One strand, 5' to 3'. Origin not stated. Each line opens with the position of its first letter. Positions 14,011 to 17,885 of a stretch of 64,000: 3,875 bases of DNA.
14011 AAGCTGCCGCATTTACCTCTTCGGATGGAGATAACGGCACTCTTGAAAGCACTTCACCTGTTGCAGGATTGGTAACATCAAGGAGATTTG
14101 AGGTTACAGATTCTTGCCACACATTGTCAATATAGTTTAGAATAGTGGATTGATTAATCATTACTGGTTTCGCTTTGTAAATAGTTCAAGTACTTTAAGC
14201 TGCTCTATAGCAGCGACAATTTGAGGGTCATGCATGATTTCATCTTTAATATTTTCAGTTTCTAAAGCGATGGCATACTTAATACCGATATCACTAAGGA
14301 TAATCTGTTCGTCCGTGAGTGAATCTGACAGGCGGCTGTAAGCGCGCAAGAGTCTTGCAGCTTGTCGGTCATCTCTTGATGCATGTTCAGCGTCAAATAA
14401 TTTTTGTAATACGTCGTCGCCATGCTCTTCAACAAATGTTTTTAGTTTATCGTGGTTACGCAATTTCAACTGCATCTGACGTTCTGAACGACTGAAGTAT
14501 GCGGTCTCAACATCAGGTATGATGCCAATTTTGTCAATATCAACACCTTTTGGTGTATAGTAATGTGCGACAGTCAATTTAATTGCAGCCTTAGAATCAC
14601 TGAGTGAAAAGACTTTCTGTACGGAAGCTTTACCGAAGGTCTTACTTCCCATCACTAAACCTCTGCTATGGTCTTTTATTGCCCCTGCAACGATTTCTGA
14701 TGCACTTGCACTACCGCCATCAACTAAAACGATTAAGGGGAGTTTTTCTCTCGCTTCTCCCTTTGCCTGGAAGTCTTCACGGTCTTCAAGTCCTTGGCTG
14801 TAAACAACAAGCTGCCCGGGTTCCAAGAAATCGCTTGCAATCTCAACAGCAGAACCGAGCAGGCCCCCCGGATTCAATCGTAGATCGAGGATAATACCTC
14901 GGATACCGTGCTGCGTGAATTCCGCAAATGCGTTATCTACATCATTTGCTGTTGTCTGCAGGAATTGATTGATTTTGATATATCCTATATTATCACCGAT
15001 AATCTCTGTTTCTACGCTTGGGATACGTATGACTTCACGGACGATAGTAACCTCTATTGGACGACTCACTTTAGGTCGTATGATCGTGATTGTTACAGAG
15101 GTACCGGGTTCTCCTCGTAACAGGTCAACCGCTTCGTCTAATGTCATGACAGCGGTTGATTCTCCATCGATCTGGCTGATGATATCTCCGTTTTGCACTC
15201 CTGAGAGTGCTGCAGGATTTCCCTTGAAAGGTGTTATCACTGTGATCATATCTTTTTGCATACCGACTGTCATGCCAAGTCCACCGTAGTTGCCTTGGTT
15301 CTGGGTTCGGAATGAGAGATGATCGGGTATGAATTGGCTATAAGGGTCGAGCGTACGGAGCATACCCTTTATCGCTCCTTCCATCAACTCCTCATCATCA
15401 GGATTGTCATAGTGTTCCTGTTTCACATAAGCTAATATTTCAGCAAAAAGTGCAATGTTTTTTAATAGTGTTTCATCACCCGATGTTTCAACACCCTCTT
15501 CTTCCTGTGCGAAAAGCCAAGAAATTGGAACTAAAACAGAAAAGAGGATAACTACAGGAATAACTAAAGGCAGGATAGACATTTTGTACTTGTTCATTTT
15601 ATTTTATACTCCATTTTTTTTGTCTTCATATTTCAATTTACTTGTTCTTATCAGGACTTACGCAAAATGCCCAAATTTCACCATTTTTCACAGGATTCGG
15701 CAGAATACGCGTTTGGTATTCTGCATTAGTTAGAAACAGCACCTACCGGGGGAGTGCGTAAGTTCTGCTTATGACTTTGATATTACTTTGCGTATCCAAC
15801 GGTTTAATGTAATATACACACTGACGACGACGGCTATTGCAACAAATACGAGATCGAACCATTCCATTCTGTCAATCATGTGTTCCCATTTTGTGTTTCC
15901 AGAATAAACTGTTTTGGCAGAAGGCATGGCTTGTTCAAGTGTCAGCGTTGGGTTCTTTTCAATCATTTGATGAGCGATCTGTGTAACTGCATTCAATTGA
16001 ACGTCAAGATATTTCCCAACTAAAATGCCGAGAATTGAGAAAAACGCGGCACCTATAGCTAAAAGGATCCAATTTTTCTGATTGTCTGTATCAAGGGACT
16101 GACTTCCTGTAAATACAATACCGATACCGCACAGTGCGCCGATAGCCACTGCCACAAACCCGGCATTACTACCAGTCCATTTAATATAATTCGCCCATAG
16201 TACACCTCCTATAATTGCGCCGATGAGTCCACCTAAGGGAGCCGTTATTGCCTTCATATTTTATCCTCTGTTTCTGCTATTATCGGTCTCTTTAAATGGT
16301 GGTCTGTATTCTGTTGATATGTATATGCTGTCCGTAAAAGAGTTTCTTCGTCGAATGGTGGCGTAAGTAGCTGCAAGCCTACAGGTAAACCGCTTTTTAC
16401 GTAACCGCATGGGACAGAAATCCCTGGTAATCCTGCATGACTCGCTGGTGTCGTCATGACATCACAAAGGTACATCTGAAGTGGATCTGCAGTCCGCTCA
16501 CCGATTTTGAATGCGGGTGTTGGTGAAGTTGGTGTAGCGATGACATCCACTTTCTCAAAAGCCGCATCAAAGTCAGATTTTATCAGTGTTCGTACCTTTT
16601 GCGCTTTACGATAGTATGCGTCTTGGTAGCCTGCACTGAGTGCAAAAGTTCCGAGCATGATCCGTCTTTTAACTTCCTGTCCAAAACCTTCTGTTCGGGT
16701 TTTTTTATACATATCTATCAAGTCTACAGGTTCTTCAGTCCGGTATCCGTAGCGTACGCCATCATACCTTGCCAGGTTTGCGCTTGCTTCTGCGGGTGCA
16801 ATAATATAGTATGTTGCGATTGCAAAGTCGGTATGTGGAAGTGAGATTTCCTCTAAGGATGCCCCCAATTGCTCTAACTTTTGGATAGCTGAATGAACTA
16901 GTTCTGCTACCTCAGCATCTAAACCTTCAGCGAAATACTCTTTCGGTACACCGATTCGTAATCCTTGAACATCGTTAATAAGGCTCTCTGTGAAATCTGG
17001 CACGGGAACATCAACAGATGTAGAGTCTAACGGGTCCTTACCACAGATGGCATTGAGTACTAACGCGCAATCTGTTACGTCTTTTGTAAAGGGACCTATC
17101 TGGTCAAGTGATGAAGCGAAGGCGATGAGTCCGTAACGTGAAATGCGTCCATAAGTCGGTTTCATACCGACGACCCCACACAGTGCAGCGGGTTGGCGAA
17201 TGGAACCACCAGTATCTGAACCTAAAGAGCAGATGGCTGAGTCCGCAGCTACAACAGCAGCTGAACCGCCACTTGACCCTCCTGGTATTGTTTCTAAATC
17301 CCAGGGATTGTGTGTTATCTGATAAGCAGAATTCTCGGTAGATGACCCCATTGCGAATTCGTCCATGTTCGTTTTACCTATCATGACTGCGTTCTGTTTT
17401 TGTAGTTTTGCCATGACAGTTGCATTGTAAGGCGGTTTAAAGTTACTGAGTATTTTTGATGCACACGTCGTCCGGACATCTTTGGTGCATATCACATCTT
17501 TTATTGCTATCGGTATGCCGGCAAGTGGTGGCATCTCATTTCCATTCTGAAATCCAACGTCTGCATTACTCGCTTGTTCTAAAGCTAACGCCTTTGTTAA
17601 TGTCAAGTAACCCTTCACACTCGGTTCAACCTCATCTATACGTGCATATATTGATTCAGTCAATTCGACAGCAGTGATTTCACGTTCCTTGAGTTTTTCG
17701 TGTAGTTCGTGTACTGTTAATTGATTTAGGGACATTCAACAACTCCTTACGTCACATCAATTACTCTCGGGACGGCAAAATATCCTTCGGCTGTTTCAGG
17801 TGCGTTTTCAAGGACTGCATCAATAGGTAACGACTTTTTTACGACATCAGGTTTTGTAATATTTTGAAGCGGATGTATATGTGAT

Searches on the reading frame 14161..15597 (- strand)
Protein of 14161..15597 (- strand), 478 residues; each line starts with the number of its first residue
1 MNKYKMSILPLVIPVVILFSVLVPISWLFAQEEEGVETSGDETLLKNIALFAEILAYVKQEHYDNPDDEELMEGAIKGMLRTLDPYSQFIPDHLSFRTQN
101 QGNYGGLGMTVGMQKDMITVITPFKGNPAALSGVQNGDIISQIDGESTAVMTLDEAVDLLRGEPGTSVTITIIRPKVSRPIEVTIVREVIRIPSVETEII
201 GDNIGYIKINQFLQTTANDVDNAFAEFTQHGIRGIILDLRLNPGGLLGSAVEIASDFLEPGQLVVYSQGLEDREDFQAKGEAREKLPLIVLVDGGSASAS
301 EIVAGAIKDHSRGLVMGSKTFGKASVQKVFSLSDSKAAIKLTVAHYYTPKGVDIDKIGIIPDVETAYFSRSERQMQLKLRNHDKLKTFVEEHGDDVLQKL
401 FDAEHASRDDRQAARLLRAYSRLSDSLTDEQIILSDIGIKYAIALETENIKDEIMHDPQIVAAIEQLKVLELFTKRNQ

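Call 75: search_protein_families(library=pfam, proteins=[window:14161-15597:-], max_evalue=0.00001)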
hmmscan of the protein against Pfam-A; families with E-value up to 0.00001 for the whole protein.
window:14161-15597:- (478 aa): 5 families
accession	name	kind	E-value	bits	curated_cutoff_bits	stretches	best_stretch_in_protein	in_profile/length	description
PF03572.23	Peptidase_S41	-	1.2e-50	171.7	24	1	203-364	1-164/165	Peptidase family S41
PF17820.7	PDZ_6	-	4.8e-12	45.9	27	1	125-174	7-54/54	PDZ domain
PF00595.29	PDZ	-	2.4e-09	37.9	23.2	1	103-172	8-80/81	PDZ domain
PF13180.12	PDZ_2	-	4.9e-09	36.8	27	1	105-184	1-79/80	PDZ domain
PF22694.1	CtpB_N-like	-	7.4e-08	33.2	27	1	43-90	35-81/85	Activating protease CtpB N-terminal domain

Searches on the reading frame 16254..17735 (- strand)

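Call 75: search_protein_families(library=pfam, proteins=[window:16254-17735:-], max_evalue=0.00001)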
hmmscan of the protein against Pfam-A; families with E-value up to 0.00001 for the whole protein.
window:16254-17735:- (493 aa): 1 family
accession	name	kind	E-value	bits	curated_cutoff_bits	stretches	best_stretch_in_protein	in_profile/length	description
PF01425.27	Amidase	-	1.3e-165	552.2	27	1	24-467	1-445/445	Amidase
